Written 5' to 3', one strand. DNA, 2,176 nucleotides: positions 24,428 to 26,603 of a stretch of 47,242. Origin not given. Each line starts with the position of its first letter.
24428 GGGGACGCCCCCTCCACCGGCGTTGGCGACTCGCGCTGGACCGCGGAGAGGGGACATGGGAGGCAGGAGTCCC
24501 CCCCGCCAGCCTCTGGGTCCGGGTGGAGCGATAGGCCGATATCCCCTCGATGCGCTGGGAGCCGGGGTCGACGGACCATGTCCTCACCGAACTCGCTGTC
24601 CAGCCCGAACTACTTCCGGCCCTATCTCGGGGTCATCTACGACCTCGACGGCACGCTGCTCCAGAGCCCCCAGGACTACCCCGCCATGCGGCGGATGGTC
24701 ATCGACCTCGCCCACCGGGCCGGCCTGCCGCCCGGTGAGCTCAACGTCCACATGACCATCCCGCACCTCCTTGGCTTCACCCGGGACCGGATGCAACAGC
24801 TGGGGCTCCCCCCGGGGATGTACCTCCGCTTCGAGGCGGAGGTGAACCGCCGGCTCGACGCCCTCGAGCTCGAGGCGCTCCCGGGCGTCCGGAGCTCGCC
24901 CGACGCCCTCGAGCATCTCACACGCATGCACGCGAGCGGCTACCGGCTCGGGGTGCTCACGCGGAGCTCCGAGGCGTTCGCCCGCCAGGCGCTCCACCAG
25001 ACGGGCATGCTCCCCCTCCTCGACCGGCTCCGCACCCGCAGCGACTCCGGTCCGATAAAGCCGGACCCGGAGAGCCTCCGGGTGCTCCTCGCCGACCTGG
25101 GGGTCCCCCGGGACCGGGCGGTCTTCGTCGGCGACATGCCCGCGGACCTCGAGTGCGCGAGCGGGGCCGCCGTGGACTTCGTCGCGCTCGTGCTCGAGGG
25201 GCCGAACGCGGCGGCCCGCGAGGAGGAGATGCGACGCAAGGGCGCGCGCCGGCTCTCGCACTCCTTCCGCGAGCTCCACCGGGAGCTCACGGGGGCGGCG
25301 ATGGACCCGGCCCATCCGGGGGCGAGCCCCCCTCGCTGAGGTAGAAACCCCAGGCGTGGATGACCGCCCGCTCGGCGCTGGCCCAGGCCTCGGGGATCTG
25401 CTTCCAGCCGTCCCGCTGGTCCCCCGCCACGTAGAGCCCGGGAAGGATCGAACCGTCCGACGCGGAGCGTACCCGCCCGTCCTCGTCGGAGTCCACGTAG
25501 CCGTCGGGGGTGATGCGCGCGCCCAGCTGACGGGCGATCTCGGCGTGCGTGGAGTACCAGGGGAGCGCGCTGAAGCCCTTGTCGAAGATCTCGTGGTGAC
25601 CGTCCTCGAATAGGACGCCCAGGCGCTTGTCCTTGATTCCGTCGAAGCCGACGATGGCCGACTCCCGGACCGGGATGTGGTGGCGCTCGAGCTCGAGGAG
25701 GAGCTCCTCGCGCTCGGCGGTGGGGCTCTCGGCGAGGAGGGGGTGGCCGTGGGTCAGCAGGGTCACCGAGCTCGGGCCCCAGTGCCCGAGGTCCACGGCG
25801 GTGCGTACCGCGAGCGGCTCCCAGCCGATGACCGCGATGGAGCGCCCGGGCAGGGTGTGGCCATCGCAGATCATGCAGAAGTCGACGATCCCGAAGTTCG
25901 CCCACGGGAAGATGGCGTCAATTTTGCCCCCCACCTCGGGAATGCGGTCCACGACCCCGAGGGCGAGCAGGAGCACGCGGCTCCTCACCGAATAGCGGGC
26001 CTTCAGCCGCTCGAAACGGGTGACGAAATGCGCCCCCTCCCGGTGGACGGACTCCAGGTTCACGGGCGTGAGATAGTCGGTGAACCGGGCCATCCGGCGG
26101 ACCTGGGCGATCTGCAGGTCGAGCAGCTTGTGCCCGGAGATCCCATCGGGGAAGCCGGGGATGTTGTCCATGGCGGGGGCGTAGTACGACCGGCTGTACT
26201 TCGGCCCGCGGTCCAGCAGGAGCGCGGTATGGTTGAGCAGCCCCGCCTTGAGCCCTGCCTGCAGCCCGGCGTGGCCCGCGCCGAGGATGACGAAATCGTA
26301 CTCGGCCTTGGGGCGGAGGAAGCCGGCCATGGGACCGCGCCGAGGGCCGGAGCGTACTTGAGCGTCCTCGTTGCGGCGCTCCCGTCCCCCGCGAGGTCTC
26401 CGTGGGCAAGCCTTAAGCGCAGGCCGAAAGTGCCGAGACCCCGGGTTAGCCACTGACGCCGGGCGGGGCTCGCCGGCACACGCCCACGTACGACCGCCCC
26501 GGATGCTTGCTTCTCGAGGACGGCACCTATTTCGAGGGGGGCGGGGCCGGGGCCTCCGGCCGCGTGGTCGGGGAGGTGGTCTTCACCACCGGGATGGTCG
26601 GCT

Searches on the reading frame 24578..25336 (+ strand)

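Call 74: search_protein_families(library=pfam, proteins=[window:24578-25336:+], max_evalue=0.001)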
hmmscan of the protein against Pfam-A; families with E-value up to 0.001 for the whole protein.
window:24578-25336:+ (253 aa): 4 families
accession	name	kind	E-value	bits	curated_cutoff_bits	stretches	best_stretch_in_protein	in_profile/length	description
PF13419.12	HAD_2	-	1.5e-18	68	23.8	1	19-203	1-177/178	Haloacid dehalogenase-like hydrolase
PF00702.32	Hydrolase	-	1.5e-17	65.1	26.4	1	18-195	3-188/191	haloacid dehalogenase-like hydrolase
PF12710.13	HAD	-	1.1e-09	39.5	27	1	19-194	1-188/189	haloacid dehalogenase-like hydrolase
PF13242.12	Hydrolase_like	-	1.4e-06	28.5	22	1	161-224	4-67/75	HAD-hyrolase-like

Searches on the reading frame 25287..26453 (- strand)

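Call 74: search_protein_families(library=pfam, proteins=[window:25287-26453:-], max_evalue=0.001)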
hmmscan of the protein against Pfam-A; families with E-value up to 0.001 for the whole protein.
window:25287-26453:- (388 aa): 1 family
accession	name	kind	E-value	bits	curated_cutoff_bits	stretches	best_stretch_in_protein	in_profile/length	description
PF07992.20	Pyr_redox_2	-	7.6e-16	58.8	26.1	1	52-360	1-291/291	Pyridine nucleotide-disulphide oxidoreductase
